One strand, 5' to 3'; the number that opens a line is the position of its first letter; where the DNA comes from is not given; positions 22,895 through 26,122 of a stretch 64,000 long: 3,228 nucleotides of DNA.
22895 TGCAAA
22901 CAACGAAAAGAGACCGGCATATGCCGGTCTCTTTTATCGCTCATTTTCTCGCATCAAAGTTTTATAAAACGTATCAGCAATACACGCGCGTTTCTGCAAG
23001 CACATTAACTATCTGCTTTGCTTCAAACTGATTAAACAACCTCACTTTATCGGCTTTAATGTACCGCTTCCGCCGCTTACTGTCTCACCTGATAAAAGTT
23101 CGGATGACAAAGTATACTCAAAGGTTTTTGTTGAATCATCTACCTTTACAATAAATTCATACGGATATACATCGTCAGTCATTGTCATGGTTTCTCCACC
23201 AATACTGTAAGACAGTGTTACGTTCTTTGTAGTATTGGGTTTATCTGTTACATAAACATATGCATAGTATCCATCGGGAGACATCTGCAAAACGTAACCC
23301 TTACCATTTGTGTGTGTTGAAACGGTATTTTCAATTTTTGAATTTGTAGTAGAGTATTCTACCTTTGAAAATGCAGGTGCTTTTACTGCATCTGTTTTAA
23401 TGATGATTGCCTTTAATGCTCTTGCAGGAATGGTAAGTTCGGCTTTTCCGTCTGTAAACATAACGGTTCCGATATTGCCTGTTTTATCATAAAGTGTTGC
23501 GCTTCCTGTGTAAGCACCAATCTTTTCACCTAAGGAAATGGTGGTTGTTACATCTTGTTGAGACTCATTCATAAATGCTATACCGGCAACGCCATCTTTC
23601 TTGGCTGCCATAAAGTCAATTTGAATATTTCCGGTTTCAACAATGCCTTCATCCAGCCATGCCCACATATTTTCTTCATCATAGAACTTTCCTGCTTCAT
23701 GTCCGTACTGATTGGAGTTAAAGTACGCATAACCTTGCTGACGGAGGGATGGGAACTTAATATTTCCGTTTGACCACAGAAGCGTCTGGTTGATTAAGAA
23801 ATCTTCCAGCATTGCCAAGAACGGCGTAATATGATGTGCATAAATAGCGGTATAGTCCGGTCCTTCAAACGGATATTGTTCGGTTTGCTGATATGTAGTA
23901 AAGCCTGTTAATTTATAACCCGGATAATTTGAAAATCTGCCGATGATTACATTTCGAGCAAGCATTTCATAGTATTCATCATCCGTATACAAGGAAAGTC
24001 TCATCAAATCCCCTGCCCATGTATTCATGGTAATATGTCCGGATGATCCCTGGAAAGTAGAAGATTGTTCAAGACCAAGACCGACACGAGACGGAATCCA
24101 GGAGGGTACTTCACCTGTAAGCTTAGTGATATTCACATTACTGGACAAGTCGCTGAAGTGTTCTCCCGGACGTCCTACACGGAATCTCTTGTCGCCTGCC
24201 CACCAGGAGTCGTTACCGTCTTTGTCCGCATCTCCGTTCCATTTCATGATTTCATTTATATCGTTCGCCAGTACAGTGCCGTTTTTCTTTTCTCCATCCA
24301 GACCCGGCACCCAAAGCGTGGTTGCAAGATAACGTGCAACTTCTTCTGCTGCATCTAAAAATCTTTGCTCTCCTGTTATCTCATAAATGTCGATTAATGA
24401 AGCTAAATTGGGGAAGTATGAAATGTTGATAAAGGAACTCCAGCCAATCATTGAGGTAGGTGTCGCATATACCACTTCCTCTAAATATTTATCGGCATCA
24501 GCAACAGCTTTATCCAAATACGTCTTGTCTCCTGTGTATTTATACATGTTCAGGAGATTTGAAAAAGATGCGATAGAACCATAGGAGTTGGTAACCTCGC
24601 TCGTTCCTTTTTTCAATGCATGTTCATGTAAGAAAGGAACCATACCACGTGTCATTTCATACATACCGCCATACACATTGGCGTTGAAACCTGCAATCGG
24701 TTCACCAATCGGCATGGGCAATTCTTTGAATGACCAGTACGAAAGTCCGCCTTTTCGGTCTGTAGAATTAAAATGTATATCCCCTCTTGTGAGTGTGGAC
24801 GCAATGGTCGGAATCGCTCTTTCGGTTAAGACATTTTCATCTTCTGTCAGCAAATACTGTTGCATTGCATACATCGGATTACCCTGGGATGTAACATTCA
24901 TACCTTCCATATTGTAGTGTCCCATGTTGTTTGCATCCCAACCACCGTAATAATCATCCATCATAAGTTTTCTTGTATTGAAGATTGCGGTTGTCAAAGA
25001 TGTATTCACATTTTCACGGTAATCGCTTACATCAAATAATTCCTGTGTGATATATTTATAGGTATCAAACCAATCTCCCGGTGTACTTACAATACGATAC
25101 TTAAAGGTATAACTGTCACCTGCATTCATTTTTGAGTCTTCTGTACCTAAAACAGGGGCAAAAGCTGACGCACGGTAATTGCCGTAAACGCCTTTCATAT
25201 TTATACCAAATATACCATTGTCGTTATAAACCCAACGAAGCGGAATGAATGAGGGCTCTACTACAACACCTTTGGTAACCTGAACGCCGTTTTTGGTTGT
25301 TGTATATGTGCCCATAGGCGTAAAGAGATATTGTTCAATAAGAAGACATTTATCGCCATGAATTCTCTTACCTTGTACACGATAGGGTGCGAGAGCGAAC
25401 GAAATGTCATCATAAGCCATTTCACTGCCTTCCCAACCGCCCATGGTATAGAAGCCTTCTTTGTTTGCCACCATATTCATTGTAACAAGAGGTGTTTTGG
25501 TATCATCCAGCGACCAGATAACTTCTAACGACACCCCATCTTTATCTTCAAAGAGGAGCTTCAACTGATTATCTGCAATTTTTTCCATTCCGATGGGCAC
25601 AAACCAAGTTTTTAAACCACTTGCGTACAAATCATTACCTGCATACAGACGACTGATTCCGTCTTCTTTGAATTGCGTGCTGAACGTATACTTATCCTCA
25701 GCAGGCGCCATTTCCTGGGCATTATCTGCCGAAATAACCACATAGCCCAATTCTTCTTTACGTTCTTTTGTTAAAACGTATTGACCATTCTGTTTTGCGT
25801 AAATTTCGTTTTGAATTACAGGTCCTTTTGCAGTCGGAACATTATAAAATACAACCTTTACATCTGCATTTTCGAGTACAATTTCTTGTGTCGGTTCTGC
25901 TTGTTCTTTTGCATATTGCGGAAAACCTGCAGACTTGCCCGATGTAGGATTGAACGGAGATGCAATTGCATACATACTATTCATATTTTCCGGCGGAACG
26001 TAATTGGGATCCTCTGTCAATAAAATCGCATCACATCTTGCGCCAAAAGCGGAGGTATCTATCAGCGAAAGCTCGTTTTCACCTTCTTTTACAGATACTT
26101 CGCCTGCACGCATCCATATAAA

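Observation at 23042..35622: Three ~1,700-aa secreted paralogs share a ~1,000-aa core I cannot place in any glycoside hydrolase or lyase family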

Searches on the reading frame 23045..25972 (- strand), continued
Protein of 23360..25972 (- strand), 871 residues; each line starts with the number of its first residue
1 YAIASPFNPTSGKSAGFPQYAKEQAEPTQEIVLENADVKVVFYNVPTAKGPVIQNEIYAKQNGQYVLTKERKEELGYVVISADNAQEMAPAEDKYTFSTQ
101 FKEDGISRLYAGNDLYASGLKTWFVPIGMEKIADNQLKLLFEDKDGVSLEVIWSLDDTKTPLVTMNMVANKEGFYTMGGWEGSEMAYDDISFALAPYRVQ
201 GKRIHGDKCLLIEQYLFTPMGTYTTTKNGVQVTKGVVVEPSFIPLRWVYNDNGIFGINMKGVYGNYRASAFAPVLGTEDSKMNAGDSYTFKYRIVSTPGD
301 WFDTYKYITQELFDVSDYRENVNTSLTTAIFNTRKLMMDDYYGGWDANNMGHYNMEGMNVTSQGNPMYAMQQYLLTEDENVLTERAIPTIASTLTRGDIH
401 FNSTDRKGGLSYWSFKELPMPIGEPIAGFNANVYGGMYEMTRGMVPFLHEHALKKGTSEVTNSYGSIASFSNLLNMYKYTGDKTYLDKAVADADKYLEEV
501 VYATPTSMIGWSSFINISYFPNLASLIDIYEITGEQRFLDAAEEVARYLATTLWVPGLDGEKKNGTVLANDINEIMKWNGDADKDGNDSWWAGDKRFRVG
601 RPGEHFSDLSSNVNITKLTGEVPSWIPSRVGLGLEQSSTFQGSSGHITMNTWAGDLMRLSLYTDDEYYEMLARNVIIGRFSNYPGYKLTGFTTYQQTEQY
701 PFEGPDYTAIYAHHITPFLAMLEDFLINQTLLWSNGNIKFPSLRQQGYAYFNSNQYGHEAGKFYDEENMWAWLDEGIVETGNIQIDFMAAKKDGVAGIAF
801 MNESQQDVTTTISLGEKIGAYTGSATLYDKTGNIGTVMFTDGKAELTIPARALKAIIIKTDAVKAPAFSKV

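Call 95: find_encoding_contigs(protein=P0015, flank=10000, max_places=1)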
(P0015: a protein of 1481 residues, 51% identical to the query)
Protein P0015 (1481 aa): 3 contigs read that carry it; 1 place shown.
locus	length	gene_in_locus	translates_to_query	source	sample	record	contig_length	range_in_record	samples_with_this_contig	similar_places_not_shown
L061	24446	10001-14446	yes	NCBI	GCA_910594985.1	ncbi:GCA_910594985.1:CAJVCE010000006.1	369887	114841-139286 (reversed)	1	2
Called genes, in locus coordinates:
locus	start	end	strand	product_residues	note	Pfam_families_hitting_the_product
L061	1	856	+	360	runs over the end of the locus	PF03845:Spore_permease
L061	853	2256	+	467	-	PF03323:GerA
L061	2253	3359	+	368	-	PF25198:Spore_GerAC_N, PF05504:Spore_GerAC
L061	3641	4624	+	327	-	PF00657:Lipase_GDSL, PF13472:Lipase_GDSL_2, PF14606:Lipase_GDSL_3 (faint)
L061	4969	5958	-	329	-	PF17312:Helveticin_J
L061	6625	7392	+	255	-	PF00561:Abhydrolase_1, PF12146:Hydrolase_4 (weak), PF12697:Abhydrolase_6, PF08386:Abhydrolase_4 (weak)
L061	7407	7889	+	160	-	PF14526:Cass2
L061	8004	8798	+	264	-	PF01784:DUF34_NIF3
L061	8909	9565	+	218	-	PF00756:Esterase, PF01738:DLH, PF10503:Esterase_PHB (faint), PF20434:BD-FAE (faint), PF00561:Abhydrolase_1 (faint), PF02230:Abhydrolase_2, PF12740:PETase (weak), PF00326:Peptidase_S9, +1 more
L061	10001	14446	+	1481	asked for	PF07833:Cu_amine_oxidN1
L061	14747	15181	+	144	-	PF08327:AHSA1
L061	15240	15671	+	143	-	PF00903:Glyoxalase, PF06983:3-dmu-9_3-mt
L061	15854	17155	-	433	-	PF00395:SLH, PF01476:LysM, PF06725:3D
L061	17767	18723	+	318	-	PF11518:DUF3221 (weak), PF10648:Gmad2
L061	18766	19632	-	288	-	PF04542:Sigma70_r2, PF08281:Sigma70_r4_2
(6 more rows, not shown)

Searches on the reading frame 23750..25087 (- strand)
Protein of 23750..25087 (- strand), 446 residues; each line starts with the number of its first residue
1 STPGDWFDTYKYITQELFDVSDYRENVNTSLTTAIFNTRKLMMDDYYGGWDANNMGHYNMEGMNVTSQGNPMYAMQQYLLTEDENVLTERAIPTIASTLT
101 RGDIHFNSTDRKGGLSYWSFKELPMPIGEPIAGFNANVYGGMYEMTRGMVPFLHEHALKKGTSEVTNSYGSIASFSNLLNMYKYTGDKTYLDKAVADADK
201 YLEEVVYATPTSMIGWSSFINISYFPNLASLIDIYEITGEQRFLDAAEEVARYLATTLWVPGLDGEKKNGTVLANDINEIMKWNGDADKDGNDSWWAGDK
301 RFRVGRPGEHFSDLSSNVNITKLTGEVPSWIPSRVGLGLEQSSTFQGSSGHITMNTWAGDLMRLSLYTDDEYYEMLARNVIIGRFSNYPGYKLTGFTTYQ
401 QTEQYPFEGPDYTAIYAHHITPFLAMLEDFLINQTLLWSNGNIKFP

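Call 58: predict_structure(alignment_id=A4)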
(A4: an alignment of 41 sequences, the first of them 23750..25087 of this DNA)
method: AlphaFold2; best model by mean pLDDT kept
length: 446 residues; sequences in the alignment: 41
mean_pLDDT: 90.1   pTM: 0.91
mean pLDDT of the five models: 90.1, 88.4, 87.6, 87.1, 84.9
residues with pLDDT >= 90: 300; 70-90: 124; 50-70: 17; < 50: 5
segments of 3 or more residues with pLDDT < 50: 1-3
pLDDT, mean of each block of 10 residues (from residue 1): 72 90 87 96 96 96 94 94 97 97 95 87 95 94 95 96 85 93 94 98 92 86 89 97 98 92 84 88 63 85 82 86 90 90 74 92 96 95 92 76 90 90 95 95 84
secondary structure, 60 per line:
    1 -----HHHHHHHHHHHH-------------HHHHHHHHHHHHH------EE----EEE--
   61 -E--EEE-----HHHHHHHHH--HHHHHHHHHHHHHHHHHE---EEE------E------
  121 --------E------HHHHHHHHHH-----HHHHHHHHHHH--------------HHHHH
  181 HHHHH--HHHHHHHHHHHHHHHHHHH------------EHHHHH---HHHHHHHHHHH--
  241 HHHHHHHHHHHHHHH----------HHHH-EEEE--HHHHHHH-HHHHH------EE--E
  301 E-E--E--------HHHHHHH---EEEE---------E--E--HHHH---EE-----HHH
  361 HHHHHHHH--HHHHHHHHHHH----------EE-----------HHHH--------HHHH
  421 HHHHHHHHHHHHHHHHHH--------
elements in order: H6-17 H31-43 E56-58 E65-67 H73-81 H84-100 E105-107 H136-145 H151-161 H176-185 H188-206 H220-224 H228-238 H241-255 H266-269 E271-274 H277-283 H285-289 H315-321 E325-328 H344-347 H358-368 H371-381 H405-408 H417-438

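Call 60: fold_search(model_id=the predicted structure, library=pdb)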
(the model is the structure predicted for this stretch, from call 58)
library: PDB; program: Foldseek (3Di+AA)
matches with E <= 10: 373; with E <= 0.001: 2
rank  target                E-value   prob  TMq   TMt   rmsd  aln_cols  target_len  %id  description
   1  8wbu                  6.0e-04  0.96  0.23  0.26  18.7       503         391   10  The crystal structure of circular mannose with mutant H247F of the cellobiose 2-epimerase from Caldicellulosiruptor sacc (released 2023-10-25)
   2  5zig_A                7.0e-04  0.97  0.25  0.27  16.7       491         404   13  The Structure of cellobiose 2-epimerase from Spirochaeta thermophila DSM 6192 (released 2019-04-10)
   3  7d5g_A                1.0e-03  0.93  0.24  0.26  17.4       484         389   10  Crystal structure of the CsCE with ligand to have a insight into the catalytic mechanism (released 2021-12-01)
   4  4z4l                  1.1e-03  0.93  0.23  0.25  18.8       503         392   10  Crystal Structure of cellobiose 2-epimerase from Caldicellulosiruptor saccharolyticus DSM 8903 (released 2016-04-13)
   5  8sap_B                1.4e-03  0.99  0.35  0.21  14.7       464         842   11  Crystal structure of class III lanthipeptide synthetase ThurKC (released 2023-10-11)
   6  5zig_C                1.4e-03  0.96  0.27  0.29  18.0       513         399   13  The Structure of cellobiose 2-epimerase from Spirochaeta thermophila DSM 6192 (released 2019-04-10)
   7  4z4j                  1.5e-03  0.85  0.21  0.24  18.1       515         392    9  Crystal Structure of cellobiose 2-epimerase from Caldicellulosiruptor saccharolyticus DSM 8903 (released 2016-04-13)
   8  5zig_D                1.8e-03  0.93  0.25  0.27  16.8       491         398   12  The Structure of cellobiose 2-epimerase from Spirochaeta thermophila DSM 6192 (released 2019-04-10)
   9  8sap_A                2.1e-03  0.99  0.36  0.22  18.2       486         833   12  Crystal structure of class III lanthipeptide synthetase ThurKC (released 2023-10-11)
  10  5no8_A                2.4e-03  1.00  0.35  0.25   8.7       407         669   14  Polysaccharide Lyase BACCELL_00875 (released 2017-06-28)
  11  5zhb_A                2.4e-03  0.87  0.24  0.26  16.2       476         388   12  Structure of Cellobiose 2-Epimerase from Bacillus thermoamylovorans B4167 (released 2019-06-19)
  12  5nok_A                3.6e-03  1.00  0.36  0.26   8.7       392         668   14  Polysaccharide Lyase BACCELL_00875 (released 2017-06-28)
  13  3gt5                  4.8e-03  0.90  0.28  0.31  15.0       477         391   10  Crystal structure of an N-acetylglucosamine 2-epimerase family protein from Xylella fastidiosa (released 2009-04-14)
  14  1fp3_A                5.1e-03  0.87  0.27  0.30  15.6       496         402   10  CRYSTAL STRUCTURE OF N-ACYL-D-GLUCOSAMINE 2-EPIMERASE FROM PORCINE KIDNEY (released 2000-11-22)
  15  4mu9_A                6.2e-03  0.99  0.28  0.33   8.5       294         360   15  Crystal structure of a putative glycosylhydrolase (BT_3782) from Bacteroides thetaiotaomicron VPI-5482 at 1.89 A resol (released 2013-10-09)
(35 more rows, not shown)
